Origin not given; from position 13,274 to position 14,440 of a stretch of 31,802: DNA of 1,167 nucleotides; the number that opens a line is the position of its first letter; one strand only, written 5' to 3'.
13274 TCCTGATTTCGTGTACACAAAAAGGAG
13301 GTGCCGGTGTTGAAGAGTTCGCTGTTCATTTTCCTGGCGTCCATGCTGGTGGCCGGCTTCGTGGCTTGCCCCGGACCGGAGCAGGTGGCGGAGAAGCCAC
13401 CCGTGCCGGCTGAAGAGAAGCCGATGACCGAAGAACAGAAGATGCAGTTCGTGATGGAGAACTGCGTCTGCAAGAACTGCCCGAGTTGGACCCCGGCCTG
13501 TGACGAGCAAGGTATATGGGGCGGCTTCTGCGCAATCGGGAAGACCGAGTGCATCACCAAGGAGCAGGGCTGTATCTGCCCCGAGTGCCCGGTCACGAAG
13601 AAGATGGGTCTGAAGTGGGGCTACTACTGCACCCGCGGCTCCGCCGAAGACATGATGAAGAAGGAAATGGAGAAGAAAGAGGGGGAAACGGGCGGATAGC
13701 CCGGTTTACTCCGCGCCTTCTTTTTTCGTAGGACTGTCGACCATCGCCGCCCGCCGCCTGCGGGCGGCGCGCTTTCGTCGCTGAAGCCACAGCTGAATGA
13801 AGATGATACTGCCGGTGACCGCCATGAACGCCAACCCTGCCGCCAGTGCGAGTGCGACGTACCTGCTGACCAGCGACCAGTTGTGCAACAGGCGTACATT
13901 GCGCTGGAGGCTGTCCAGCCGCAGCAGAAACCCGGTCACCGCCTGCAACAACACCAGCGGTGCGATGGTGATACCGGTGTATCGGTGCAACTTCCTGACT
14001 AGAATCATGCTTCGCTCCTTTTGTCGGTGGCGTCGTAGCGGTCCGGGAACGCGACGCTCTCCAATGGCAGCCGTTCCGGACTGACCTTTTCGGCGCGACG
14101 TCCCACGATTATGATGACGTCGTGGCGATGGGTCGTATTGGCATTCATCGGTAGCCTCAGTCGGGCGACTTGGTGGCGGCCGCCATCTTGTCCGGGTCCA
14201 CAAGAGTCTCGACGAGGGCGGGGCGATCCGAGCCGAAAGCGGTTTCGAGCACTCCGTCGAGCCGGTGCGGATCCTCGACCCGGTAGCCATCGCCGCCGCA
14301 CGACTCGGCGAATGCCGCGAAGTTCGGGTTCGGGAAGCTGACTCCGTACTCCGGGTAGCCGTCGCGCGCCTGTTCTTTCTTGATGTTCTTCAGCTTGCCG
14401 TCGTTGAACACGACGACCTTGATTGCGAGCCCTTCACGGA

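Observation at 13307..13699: Exported (lipoprotein) version of a normally cytoplasmic-looking 10-Cys domain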

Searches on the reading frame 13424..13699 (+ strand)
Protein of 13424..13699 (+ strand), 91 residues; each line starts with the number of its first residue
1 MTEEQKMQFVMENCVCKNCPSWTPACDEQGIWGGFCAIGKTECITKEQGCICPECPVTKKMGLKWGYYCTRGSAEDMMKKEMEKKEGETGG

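Call 36: search_protein_representatives(alignment_id=A2)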
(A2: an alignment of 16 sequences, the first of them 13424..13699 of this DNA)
Query: 16 sequences, 87 profile positions. Proteins with E-value up to 0.001 (for the whole library): 595; up to 1e-10: 233; up to 1e-30: 1. The best 150 are listed.
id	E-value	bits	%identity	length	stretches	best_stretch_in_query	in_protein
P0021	8.8e-31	122.0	-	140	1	1-81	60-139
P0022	4.6e-30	119.7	-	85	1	1-79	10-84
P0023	5.6e-30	119.5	-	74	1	11-84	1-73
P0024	2.2e-28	114.3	-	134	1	6-83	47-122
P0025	5.9e-26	106.6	-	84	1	4-78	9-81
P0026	2.3e-24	101.5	-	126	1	1-79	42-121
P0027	5.7e-24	100.2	-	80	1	26-83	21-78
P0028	1.1e-22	96.1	-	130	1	5-82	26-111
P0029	1.6e-22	95.5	-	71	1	30-83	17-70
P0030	2.4e-21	91.8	-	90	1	1-79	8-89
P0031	1.1e-20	89.6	-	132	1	3-81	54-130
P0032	1.6e-20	89.2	-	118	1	4-80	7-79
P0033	2.4e-20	88.6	-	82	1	4-77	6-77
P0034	4.0e-20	87.9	-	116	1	7-83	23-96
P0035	4.9e-20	87.6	-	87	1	3-77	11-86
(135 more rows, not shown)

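Call 38: predict_structure(alignment_id=A2)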
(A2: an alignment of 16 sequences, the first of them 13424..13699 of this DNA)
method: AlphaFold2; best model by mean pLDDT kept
length: 91 residues; sequences in the alignment: 16
mean_pLDDT: 79.6   pTM: 0.64
mean pLDDT of the five models: 79.6, 77.7, 67.0, 62.3, 52.7
residues with pLDDT >= 90: 7; 70-90: 72; 50-70: 10; < 50: 2
segments of 3 or more residues with pLDDT < 50: none
pLDDT, mean of each block of 10 residues (from residue 1): 85 89 90 83 82 83 68 78 63 39
secondary structure, 60 per line:
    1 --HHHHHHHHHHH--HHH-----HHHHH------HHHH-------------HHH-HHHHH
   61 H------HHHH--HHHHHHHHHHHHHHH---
elements in order: H3-13 H24-28 H35-38 H56-61 H68-71 H74-88

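Call 48: fold_search(model_id=the predicted structure, library=pdb)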
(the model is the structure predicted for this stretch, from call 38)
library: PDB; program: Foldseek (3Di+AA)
matches with E <= 10: 0; with E <= 0.001: 0
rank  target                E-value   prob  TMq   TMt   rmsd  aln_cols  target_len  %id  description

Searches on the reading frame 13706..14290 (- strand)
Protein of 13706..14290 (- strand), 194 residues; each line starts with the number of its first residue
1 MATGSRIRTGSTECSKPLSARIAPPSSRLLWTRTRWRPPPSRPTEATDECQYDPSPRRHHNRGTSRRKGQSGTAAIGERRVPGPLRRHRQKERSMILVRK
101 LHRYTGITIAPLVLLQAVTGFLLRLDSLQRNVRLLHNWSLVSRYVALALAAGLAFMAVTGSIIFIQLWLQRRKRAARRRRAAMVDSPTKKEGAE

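Call 4: search_protein_families(library=pfam, proteins=[window:13706-14290:-], max_evalue=0.01)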
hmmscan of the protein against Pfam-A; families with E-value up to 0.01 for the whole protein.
window:13706-14290:- (194 aa): 2 families
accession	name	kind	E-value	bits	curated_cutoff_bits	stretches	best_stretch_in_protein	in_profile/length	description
PF03929.21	PepSY_TM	-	0.00051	20.4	28.8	1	99-124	178-203/295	PepSY-associated TM region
PF14358.11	DUF4405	-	0.0064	17.4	26.7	0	145-169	2-26/66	Domain of unknown function (DUF4405)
